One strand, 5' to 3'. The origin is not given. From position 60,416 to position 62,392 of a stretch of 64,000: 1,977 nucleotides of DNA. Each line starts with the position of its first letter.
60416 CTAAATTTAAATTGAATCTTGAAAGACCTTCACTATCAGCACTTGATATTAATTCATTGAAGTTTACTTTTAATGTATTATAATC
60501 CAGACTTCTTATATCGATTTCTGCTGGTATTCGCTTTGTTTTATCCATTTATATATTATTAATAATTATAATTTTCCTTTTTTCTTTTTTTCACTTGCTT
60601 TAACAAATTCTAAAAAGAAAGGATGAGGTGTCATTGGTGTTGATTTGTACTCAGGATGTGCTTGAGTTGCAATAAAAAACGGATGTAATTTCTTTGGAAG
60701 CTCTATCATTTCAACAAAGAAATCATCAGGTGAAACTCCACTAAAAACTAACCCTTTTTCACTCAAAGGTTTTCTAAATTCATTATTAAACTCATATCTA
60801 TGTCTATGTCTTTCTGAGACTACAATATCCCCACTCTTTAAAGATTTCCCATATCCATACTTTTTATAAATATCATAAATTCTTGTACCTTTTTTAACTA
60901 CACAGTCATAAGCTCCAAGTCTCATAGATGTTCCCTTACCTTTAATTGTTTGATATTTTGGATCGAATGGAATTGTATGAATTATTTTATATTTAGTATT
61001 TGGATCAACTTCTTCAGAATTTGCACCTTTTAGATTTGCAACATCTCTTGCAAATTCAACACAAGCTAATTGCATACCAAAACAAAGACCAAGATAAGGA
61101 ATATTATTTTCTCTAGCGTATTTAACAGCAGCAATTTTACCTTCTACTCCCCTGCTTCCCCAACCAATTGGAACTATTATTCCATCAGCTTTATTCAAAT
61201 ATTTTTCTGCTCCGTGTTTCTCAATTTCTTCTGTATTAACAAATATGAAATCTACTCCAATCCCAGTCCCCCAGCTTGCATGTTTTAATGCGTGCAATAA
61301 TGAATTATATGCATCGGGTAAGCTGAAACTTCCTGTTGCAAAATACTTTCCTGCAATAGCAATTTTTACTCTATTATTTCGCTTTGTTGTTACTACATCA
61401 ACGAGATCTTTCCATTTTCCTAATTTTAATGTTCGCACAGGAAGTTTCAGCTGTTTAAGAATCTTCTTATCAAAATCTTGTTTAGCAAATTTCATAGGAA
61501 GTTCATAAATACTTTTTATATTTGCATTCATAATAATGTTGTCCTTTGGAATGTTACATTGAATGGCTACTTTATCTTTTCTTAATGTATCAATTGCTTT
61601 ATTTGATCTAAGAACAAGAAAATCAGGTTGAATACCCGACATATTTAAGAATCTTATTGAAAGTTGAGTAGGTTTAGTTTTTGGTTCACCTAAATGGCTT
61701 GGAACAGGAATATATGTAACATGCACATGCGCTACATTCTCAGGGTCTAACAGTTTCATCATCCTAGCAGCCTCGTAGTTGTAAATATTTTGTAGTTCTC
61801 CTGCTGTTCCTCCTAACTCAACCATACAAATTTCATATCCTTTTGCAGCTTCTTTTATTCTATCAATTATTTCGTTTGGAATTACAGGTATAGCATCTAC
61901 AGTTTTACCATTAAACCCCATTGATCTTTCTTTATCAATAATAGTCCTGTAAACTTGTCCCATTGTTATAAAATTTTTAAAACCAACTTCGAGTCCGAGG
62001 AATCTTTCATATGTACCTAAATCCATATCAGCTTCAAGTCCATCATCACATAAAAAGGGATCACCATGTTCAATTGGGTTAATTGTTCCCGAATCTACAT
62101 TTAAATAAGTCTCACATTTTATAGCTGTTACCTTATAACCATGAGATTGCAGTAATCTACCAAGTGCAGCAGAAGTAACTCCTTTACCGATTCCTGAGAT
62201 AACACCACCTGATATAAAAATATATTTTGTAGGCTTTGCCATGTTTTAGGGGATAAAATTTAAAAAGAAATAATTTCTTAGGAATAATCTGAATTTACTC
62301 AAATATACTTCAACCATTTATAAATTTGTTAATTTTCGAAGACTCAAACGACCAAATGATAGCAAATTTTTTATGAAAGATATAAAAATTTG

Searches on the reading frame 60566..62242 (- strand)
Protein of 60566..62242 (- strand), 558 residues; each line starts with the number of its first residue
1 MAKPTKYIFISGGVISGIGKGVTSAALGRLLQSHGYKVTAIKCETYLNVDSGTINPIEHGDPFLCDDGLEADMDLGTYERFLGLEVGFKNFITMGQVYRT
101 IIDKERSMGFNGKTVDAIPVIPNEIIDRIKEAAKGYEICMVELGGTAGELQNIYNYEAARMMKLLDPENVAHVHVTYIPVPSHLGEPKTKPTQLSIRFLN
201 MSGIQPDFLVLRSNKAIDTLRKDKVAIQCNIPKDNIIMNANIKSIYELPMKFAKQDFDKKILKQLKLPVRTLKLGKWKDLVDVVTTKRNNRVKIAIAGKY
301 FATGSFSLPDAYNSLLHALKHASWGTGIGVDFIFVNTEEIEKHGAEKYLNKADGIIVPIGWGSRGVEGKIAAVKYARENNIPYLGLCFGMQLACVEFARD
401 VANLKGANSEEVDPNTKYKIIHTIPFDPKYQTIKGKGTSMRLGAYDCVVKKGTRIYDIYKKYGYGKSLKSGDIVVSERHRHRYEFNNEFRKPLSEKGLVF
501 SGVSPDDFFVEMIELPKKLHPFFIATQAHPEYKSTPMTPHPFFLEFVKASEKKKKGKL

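Call 41: search_protein_families(library=pfam, proteins=[window:60566-62242:-], max_evalue=0.5)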
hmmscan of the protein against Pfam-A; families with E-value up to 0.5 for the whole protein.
window:60566-62242:- (558 aa): 5 families
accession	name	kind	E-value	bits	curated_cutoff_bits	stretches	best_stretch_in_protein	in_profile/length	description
PF06418.20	CTP_synth_N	-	3.2e-90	302.5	26.1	1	6-267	1-265/265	CTP synthase N-terminus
PF00117.34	GATase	-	6.6e-30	104.6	22.8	1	308-548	2-189/190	Glutamine amidotransferase class-I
PF01656.29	CbiA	-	1.4e-05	25.5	25.4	1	16-132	8-54/125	CobQ/CobB/MinD/ParA nucleotide binding domain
PF07722.19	Peptidase_C26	-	0.0029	17.8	20.5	1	370-531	95-219/219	Peptidase C26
PF02572.21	CobA_CobO_BtuR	-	0.25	11.9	25.7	0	14-38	7-31/172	ATP:corrinoid adenosyltransferase BtuR/CobO/CobP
